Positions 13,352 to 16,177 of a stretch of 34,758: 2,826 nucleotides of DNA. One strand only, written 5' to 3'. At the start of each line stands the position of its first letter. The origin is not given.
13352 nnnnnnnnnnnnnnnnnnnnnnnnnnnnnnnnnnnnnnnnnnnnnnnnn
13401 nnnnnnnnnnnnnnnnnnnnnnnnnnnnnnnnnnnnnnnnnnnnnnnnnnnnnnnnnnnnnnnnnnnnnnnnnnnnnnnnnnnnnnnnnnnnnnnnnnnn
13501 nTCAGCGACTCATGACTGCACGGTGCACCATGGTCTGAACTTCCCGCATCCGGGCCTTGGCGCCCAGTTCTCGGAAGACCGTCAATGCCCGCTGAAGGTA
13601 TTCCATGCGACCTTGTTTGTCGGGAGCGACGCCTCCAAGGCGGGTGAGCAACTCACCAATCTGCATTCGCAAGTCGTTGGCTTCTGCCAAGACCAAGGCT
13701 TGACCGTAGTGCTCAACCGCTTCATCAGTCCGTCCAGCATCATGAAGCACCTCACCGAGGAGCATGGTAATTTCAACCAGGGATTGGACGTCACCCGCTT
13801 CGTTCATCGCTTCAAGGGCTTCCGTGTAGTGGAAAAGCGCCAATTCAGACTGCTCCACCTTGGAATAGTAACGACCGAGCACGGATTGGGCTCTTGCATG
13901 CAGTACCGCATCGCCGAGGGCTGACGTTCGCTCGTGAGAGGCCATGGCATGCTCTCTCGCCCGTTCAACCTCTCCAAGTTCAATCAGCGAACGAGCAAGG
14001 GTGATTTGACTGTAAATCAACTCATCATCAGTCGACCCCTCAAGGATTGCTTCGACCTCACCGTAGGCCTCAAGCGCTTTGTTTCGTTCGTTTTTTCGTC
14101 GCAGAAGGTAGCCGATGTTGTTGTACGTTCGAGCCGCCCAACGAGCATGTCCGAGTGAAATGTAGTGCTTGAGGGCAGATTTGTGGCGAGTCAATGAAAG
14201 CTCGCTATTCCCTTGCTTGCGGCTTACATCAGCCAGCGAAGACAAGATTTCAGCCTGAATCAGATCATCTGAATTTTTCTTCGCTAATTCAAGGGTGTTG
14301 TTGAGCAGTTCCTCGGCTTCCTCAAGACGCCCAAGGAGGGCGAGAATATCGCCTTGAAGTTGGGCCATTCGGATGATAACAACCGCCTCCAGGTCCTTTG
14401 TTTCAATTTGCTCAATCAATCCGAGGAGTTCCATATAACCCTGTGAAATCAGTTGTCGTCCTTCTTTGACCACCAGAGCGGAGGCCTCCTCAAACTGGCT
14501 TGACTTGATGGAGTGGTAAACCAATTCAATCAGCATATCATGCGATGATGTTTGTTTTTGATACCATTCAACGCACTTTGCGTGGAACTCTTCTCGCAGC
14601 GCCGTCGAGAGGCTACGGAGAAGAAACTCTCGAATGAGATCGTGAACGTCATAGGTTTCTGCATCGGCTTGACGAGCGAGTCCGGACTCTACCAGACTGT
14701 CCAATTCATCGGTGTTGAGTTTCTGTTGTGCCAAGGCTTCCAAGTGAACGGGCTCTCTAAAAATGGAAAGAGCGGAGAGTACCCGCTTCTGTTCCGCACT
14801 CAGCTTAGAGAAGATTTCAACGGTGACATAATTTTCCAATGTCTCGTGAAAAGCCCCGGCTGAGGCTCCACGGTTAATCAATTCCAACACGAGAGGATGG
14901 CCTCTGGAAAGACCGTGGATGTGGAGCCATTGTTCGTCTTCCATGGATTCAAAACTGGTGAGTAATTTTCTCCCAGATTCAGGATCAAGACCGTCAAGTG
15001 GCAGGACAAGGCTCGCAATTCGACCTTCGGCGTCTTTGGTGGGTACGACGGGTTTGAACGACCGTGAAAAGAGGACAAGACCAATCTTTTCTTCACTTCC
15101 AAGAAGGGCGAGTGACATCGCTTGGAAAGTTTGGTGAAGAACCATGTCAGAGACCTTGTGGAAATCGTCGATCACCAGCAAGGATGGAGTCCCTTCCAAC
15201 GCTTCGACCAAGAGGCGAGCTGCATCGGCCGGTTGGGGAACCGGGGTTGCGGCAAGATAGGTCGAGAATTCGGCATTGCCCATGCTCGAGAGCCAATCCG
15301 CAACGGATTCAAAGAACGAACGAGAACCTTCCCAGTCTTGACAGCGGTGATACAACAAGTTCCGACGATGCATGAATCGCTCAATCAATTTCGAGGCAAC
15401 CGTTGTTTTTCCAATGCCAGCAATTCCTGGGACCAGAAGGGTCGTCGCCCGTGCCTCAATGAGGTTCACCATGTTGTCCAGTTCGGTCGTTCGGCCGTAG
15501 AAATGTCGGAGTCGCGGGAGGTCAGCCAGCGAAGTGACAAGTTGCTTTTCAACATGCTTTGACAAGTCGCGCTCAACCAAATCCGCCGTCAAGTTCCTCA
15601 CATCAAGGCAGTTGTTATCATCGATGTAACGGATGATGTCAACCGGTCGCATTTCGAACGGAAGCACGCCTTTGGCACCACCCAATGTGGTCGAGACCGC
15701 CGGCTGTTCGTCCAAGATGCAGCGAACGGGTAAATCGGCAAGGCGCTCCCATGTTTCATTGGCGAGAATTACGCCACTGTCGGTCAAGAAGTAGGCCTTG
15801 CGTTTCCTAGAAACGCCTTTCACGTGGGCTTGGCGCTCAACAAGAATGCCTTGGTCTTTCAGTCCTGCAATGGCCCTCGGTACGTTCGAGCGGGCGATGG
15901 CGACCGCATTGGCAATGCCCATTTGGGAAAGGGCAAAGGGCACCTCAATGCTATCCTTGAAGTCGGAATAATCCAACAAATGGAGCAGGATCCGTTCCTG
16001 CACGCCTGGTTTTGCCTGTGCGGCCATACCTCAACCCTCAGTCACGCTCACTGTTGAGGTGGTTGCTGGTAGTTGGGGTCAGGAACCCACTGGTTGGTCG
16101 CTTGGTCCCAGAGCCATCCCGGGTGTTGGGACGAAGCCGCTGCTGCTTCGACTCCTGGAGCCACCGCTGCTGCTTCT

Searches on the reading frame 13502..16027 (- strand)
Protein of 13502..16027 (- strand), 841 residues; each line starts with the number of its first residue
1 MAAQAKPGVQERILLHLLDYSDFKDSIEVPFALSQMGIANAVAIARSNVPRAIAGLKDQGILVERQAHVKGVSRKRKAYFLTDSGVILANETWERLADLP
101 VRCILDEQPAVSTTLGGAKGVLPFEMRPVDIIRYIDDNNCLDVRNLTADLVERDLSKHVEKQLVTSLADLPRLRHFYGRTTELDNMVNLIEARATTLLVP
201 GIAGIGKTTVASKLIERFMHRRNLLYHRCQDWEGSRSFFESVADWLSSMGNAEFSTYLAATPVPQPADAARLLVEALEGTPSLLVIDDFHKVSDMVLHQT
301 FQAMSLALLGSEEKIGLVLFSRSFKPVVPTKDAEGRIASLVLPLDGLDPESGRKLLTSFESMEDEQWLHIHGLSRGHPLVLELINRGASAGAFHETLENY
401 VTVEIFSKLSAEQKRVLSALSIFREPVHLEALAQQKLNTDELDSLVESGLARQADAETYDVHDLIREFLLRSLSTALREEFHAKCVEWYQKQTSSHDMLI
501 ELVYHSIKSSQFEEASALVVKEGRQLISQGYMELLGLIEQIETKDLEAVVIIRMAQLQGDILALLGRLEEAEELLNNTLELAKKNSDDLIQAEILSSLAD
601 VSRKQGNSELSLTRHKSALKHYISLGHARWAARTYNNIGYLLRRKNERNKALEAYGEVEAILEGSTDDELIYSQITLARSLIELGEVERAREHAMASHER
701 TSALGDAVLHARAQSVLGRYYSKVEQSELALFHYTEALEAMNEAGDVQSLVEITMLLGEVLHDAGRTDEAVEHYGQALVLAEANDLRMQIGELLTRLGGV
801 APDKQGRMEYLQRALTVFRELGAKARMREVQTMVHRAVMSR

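Call 7: search_protein_families(library=pfam, proteins=[window:13502-16027:-], max_evalue=0.1)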
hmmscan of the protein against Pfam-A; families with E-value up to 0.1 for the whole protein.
window:13502-16027:- (841 aa): 32 families (the best 25 are shown)
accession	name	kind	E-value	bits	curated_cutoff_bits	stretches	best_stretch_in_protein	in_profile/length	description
PF13424.12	TPR_12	-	4.4e-24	84.9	30.1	4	557-622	8-75/77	Tetratricopeptide repeat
PF00515.34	TPR_1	-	7.7e-12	44.9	27.8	2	757-781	7-31/34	Tetratricopeptide repeat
PF07719.23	TPR_2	-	1.4e-11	44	27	1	755-783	5-33/34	Tetratricopeptide repeat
PF13181.12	TPR_8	-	5.3e-09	36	25.7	0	632-657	1-26/34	Tetratricopeptide repeat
PF13191.12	AAA_16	-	3.2e-08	34.7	32.6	1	176-299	2-151/167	AAA ATPase domain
PF13401.12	AAA_22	-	4.3e-07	30.7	27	1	194-320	5-121/130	AAA domain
PF13176.12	TPR_7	-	7.2e-07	29.3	27.9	1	756-784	4-32/36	Tetratricopeptide repeat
PF14938.12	SNAP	-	3e-06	27.4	25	1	590-663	73-146/282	Soluble NSF attachment protein, SNAP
PF17874.7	TPR_MalT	-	2.1e-05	24.4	45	1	678-788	8-117/336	MalT-like TPR region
PF07721.20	TPR_4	-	3.1e-05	24.6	27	0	755-774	5-24/26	Tetratricopeptide repeat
PF13414.12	TPR_11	-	6e-05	23.1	26.8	1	758-784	1-27/42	TPR repeat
PF12895.13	ANAPC3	-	0.00012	22.7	27.2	0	733-776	38-81/82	Anaphase-promoting complex, cyclosome, subunit 3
PF13545.12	HTH_Crp_2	-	0.00025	21.4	27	1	12-66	2-56/70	Crp-like helix-turn-helix domain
PF13374.12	TPR_10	-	0.00026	21.3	27.5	0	632-658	2-28/42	Tetratricopeptide repeat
PF25201.1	nSTAND6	-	0.00091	19.7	27.7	1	177-246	2-71/148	Novel STAND NTPase 6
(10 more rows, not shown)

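Call 8: search_protein_families(library=ncbifam, proteins=[window:13502-16027:-], max_evalue=0.1)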
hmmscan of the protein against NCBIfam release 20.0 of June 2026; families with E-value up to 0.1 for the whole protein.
window:13502-16027:- (841 aa): 13 families
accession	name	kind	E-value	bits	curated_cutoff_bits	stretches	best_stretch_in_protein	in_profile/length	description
NF041717.1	HaaA_phane_TPR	equivalog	2.6e-09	35.8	1125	2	560-786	640-867/882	cyclophane-containing RiPP biosynthesis TPR protein HaaT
NF053617.1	SARPRegAfsRStmc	equivalog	3.4e-09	35.2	1430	2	555-747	779-972/986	SARP-family global regulator AfsR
NF053720.1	NsdA_fam_reg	subfamily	1.2e-06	28.3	75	2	566-742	215-399/432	NsdA family TPR-like regulatory protein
NF053520.1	HK_Porph_FimS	equivalog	6.8e-06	24.6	600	1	565-782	97-315/618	sensor histidine kinase FimS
NF040959.1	MamA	equivalog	1.1e-05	25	200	1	631-781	36-169/204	magnetosome protein MamA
NF052312.1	T9SS_PorW_SprE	equivalog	8.2e-05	21.4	250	1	565-787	154-364/716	type IX secretion system periplasmic lipoprotein PorW/SprE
NF053779.1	BT3442_fam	equivalog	0.00015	20.6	940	1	718-812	69-163/563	BT3442 family protein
NF047507.1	TPR_BatC_Lepto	exception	0.00062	19.3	175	1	680-741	67-126/214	TPR repeat-containing protein BatC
TIGR02521.1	type_IV_pilW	equivalog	0.01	15.4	154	1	694-747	48-101/234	type IV pilus biogenesis/stability protein PilW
NF006799.0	PRK09302.1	equivalog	0.012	14.2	408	1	181-222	260-301/515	circadian clock protein KaiC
NF010389.0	PRK13816.1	equivalog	0.016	15.1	196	0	136-192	66-117/131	ribosome-binding factor A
NF005115.0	PRK06547.1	equivalog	0.067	12.6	173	0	189-220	10-41/172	hypothetical protein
TIGR00064.1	ftsY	equivalog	0.075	12.3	260.7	0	174-220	59-105/279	signal recognition particle-docking protein FtsY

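Call 79: search_protein_families(library=padloc, proteins=[window:13502-16027:-], max_evalue=0.001)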
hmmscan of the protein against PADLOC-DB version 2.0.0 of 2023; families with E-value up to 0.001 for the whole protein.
window:13502-16027:- (841 aa): 2 families
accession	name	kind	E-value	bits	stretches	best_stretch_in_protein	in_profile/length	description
PDLC01169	TPR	-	5.1e-08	30.6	0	716-821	114-221/252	TPR repeats containing protein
PDLC05079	PDC-S73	-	6e-06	23.3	1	156-231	154-228/752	-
